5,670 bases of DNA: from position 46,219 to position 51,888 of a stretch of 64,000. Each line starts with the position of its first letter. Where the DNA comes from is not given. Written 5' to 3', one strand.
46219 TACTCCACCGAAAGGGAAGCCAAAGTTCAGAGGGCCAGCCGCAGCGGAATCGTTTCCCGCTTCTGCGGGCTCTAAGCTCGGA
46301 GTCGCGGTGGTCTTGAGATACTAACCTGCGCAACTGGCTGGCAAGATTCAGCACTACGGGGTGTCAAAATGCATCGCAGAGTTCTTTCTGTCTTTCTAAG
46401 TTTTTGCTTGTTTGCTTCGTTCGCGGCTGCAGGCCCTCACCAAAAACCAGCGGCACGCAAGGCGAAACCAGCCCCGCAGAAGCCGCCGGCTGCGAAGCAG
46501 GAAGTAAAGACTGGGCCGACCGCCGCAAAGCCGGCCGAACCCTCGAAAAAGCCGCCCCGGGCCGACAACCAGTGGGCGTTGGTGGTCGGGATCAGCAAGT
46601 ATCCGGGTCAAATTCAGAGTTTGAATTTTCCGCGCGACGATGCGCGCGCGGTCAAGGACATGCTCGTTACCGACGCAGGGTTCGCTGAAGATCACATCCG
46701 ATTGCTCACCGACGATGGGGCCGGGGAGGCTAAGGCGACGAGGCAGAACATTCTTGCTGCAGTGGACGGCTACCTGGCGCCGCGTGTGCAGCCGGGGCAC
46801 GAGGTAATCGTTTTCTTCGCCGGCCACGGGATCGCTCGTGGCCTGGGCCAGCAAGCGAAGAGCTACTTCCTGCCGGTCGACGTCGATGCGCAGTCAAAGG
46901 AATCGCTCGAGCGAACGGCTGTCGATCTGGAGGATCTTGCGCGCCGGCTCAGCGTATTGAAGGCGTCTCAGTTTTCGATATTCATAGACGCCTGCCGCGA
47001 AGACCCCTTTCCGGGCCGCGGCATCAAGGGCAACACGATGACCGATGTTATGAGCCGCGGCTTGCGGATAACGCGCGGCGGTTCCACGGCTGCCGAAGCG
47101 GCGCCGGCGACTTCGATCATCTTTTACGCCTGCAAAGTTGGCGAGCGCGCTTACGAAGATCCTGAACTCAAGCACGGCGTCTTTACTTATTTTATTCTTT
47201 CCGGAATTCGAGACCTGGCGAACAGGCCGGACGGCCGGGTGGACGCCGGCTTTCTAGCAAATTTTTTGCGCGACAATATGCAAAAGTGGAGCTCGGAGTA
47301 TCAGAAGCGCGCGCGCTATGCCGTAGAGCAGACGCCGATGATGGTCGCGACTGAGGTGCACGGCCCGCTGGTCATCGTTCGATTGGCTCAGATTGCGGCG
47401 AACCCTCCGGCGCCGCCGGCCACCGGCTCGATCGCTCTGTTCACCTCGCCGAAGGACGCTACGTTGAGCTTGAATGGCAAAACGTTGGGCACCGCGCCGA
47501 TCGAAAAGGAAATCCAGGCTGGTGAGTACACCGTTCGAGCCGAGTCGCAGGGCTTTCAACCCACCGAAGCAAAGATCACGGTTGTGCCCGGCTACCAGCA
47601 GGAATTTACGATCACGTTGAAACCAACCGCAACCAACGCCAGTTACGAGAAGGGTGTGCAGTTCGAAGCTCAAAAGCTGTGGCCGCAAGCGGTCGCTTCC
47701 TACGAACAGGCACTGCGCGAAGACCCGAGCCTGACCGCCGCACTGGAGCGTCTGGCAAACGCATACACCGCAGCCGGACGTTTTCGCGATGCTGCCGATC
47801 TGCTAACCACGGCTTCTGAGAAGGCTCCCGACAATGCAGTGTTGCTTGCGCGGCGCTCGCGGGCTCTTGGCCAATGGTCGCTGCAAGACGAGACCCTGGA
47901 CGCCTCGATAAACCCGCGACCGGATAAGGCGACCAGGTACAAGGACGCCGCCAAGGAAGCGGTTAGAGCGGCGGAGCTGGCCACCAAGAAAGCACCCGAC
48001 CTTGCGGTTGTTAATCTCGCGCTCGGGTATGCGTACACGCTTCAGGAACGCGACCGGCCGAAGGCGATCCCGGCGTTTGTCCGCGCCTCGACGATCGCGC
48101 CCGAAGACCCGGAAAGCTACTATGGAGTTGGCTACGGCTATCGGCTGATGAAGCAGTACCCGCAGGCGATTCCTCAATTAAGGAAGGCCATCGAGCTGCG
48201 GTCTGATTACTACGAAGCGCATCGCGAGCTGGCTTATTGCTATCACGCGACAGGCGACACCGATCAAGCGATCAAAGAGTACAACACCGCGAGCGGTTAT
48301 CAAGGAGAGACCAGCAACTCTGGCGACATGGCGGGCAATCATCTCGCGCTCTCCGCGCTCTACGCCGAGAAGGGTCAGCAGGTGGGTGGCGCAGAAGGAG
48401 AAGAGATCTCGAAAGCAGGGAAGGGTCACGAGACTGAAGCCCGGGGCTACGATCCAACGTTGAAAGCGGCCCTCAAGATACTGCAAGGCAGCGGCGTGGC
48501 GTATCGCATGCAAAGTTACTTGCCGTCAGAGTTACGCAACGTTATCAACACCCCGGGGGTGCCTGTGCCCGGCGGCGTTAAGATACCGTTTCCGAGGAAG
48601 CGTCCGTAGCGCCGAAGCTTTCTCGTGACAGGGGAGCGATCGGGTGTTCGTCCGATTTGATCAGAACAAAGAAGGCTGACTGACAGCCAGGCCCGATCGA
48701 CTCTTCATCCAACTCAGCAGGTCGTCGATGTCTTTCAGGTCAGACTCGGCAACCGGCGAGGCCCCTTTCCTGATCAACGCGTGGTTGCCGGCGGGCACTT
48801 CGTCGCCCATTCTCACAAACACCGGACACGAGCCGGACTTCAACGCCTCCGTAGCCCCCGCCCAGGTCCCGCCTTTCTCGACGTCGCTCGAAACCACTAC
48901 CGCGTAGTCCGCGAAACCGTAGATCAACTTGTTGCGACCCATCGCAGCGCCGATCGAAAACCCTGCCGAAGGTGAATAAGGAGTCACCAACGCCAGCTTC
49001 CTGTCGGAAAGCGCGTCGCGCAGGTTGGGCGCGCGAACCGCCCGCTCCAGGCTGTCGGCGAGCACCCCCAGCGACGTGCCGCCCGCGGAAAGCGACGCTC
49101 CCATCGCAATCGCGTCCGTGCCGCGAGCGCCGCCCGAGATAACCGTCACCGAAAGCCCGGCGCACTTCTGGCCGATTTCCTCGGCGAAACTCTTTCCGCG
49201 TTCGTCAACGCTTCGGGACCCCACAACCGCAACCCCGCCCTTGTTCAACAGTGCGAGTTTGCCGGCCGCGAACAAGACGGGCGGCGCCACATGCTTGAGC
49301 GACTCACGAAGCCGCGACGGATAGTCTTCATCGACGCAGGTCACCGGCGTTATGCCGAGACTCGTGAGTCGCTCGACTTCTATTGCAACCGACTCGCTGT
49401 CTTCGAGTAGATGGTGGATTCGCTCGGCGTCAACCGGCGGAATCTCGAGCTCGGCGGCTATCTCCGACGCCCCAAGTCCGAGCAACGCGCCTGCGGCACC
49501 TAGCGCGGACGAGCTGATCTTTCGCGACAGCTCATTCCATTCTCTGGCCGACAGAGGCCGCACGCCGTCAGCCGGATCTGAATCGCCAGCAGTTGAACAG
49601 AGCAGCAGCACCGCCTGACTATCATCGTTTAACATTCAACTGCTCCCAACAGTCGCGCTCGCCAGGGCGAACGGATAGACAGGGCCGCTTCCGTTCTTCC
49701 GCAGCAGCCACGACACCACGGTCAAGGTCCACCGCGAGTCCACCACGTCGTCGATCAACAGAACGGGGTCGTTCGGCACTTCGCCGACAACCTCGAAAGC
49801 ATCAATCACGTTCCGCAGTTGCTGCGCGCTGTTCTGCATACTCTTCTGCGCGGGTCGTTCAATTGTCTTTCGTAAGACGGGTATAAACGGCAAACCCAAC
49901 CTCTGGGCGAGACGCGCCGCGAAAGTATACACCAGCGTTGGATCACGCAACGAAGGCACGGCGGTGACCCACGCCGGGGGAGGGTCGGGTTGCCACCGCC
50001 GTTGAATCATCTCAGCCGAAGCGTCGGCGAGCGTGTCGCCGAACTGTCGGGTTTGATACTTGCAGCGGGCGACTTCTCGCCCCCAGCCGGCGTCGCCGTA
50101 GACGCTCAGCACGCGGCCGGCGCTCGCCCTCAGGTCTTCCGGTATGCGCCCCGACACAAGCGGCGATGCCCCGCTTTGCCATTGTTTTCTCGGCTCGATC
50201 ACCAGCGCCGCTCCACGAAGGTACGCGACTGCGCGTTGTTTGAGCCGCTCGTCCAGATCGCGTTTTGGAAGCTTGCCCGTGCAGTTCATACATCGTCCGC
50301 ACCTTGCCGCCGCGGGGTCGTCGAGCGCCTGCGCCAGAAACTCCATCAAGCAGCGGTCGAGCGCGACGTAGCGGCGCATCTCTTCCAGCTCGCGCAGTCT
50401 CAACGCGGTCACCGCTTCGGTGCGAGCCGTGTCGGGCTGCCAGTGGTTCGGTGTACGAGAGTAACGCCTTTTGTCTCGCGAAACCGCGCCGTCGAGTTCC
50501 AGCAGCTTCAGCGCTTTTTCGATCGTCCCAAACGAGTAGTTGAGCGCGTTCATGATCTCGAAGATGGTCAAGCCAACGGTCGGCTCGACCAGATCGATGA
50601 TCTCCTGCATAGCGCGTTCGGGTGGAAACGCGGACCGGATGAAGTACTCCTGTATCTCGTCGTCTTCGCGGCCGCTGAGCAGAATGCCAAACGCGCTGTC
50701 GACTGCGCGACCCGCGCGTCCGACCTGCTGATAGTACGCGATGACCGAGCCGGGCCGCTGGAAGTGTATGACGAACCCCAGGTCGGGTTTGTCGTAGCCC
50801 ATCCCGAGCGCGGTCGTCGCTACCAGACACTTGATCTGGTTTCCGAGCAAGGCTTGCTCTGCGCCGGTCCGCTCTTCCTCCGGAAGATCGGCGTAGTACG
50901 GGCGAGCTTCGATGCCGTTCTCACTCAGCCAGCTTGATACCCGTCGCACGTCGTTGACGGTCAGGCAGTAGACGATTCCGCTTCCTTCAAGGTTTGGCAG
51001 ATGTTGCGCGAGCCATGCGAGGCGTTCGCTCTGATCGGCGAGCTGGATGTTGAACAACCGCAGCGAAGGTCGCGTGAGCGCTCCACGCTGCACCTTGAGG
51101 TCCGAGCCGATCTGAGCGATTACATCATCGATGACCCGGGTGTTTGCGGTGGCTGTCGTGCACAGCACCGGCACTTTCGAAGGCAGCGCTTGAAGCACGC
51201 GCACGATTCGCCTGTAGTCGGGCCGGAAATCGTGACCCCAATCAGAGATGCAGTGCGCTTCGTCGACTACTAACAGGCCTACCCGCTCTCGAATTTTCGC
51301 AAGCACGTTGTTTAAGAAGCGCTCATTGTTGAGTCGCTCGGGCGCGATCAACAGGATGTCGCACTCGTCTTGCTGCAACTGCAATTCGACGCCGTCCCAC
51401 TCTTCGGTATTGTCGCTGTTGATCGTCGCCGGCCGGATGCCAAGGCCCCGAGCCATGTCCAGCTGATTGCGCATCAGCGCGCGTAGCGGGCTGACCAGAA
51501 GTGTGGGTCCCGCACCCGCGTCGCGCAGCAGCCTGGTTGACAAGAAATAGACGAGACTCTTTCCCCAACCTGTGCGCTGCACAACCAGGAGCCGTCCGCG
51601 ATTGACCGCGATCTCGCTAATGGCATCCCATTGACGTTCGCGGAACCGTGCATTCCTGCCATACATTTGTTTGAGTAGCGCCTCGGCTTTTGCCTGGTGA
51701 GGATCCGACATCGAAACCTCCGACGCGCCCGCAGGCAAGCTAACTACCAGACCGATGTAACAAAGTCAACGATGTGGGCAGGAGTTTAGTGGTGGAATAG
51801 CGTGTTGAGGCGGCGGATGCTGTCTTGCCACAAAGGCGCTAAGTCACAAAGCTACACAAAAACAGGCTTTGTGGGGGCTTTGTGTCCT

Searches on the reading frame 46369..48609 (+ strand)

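Call 24: search_protein_families(library=pfam, proteins=[window:46369-48609:+], max_evalue=0.001)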
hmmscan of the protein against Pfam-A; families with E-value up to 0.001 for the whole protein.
window:46369-48609:+ (746 aa): 18 families
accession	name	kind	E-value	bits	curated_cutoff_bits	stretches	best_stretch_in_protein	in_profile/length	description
PF00656.27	Peptidase_C14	-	2.7e-18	66.9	21.4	1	68-327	2-225/233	Caspase domain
PF14559.12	TPR_19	-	9.4e-17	61.5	25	2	594-642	4-52/68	Tetratricopeptide repeat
PF00515.34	TPR_1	-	1.8e-15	56.4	27.8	1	582-614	2-34/34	Tetratricopeptide repeat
PF07719.23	TPR_2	-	3.7e-14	52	27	0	458-489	3-34/34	Tetratricopeptide repeat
PF08308.17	PEGA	-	2.5e-12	46.9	20.8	1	353-420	2-70/71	PEGA domain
PF13414.12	TPR_11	-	3.5e-12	46.2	26.8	1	590-629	3-42/42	TPR repeat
PF13176.12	TPR_7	-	3.4e-11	42.8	27.9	0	458-488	1-31/36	Tetratricopeptide repeat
PF13424.12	TPR_12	-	1.3e-10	41.7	30.1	1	583-642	5-65/77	Tetratricopeptide repeat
PF13432.12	TPR_16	-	1.4e-10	41.9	32.7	2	596-641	12-57/65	Tetratricopeptide repeat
PF13431.12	TPR_17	-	1.8e-09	37.5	24.4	0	605-635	3-33/34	Tetratricopeptide repeat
PF13428.12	TPR_14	-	3.5e-08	33.8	23.5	0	457-496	2-41/44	Tetratricopeptide repeat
PF12895.13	ANAPC3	-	1.3e-06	29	27.2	0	567-637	9-78/82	Anaphase-promoting complex, cyclosome, subunit 3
PF13174.12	TPR_6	-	1.6e-06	28.8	26.3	0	621-639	6-24/33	Tetratricopeptide repeat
PF13181.12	TPR_8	-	2.7e-06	27.5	25.7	0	620-641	6-27/34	Tetratricopeptide repeat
PF20308.4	TPR-S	-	8.8e-05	23.5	27.6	0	439-514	3-79/102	Tetratricopeptide Repeats-Sensor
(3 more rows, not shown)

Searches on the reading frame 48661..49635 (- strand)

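Call 24: search_protein_families(library=pfam, proteins=[window:48661-49635:-], max_evalue=0.001)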
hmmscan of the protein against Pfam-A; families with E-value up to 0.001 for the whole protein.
window:48661-49635:- (324 aa): 2 families
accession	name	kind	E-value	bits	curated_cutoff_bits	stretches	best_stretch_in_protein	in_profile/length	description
PF02481.21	DNA_processg_A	-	2e-38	132.1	29.6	1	92-296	4-211/212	DNA recombination-mediator protein A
PF18306.6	LDcluster4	-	2.8e-06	27.4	26.3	1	135-212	4-74/151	SLOG cluster4 family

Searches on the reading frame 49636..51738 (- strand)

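Call 24: search_protein_families(library=pfam, proteins=[window:49636-51738:-], max_evalue=0.001)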
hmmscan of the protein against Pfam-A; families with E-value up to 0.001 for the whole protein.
window:49636-51738:- (700 aa): 4 families
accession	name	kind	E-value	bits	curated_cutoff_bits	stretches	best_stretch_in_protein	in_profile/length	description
PF00270.35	DEAD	-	8.3e-24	84.6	26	1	34-205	2-166/167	DEAD/DEAH box helicase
PF00271.37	Helicase_C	-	2.8e-16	60.2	23.5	1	248-345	12-109/110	Helicase conserved C-terminal domain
PF04851.21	ResIII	-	2.8e-10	40.8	22.5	1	31-184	3-152/164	Type III restriction enzyme, res subunit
PF00156.33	Pribosyltran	-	0.00091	19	26.3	0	605-682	42-113/158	Phosphoribosyl transferase domain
